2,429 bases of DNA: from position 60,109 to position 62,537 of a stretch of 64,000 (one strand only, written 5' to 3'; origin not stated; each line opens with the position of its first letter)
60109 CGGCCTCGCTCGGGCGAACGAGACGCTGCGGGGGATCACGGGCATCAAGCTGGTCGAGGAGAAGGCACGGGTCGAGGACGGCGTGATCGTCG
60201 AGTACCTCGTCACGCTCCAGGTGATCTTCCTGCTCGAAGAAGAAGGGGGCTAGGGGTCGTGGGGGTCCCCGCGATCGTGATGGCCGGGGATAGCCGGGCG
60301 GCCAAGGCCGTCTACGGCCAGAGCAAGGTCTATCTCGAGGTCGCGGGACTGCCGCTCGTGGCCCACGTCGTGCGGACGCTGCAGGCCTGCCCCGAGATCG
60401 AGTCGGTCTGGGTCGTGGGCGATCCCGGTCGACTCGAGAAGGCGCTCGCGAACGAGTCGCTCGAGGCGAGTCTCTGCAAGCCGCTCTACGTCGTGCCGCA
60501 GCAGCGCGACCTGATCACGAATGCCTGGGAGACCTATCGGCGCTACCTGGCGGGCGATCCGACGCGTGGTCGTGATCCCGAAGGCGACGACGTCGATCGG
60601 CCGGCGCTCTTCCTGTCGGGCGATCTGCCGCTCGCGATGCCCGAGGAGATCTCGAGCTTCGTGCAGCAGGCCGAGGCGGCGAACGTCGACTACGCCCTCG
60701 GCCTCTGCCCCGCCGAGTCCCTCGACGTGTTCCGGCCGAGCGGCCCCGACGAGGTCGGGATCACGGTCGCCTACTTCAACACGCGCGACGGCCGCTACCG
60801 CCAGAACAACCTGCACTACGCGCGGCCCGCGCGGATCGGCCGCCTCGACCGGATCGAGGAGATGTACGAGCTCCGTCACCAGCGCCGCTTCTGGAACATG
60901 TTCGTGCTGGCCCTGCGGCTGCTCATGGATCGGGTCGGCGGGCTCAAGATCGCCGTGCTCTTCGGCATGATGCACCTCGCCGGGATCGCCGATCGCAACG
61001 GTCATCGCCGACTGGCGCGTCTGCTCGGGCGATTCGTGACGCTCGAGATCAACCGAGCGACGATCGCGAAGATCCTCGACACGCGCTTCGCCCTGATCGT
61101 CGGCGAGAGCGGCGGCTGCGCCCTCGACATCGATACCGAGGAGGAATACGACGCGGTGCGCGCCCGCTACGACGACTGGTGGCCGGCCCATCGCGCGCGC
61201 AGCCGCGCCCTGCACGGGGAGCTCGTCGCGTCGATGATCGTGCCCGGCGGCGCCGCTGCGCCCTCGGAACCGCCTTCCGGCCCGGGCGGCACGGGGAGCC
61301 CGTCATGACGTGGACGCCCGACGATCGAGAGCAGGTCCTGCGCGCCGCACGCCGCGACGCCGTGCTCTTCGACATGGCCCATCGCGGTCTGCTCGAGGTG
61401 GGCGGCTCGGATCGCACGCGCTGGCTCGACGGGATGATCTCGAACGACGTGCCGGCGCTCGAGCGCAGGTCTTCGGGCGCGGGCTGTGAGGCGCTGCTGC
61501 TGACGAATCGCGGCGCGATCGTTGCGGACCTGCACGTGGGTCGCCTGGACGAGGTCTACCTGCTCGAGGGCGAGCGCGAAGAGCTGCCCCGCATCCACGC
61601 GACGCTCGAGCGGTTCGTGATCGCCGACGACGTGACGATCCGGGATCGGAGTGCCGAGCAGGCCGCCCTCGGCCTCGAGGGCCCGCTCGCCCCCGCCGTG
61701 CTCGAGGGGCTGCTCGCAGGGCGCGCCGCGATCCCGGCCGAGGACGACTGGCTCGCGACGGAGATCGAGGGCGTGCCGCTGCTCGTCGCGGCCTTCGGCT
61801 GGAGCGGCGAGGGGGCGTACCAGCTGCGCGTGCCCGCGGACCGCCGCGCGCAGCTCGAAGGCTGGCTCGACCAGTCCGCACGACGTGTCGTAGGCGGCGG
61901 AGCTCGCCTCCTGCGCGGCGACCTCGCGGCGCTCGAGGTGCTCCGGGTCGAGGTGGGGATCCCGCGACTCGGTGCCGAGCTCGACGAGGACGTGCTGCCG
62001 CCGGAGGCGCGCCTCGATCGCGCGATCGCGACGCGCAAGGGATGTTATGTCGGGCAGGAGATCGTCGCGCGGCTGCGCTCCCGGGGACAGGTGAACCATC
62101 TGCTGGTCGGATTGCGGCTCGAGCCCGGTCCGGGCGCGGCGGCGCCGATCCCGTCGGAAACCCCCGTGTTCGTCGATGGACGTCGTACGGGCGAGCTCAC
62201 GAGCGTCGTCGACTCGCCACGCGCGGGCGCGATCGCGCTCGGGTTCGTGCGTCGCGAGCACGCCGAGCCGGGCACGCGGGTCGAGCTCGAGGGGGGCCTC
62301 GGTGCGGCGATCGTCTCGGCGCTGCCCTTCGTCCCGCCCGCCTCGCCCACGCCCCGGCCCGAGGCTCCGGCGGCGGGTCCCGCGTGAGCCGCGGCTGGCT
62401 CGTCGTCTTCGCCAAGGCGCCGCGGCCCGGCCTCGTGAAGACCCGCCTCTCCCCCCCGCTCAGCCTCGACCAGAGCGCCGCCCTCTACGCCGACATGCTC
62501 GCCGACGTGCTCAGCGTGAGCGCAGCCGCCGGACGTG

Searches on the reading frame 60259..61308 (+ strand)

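Call 64: search_protein_families(library=pfam, proteins=[window:60259-61308:+], max_evalue=0.0001)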
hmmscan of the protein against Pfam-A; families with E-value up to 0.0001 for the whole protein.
window:60259-61308:+ (349 aa): 1 family
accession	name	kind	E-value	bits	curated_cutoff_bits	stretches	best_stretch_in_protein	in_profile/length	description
PF12804.13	NTP_transf_3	-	2.6e-07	31.4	27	1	8-144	5-117/160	MobA-like NTP transferase domain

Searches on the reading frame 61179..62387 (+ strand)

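Call 64: search_protein_families(library=pfam, proteins=[window:61179-62387:+], max_evalue=0.0001)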
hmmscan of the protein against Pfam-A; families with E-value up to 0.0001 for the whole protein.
window:61179-62387:+ (402 aa): 2 families
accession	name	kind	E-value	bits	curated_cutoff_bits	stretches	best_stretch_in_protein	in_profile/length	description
PF01571.26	GCV_T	-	6e-29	101.5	25.6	1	54-281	33-254/255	Aminomethyltransferase folate-binding domain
PF08669.17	GCV_T_C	-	1.2e-11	44.8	25.9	1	309-385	3-79/80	Glycine cleavage T-protein C-terminal barrel domain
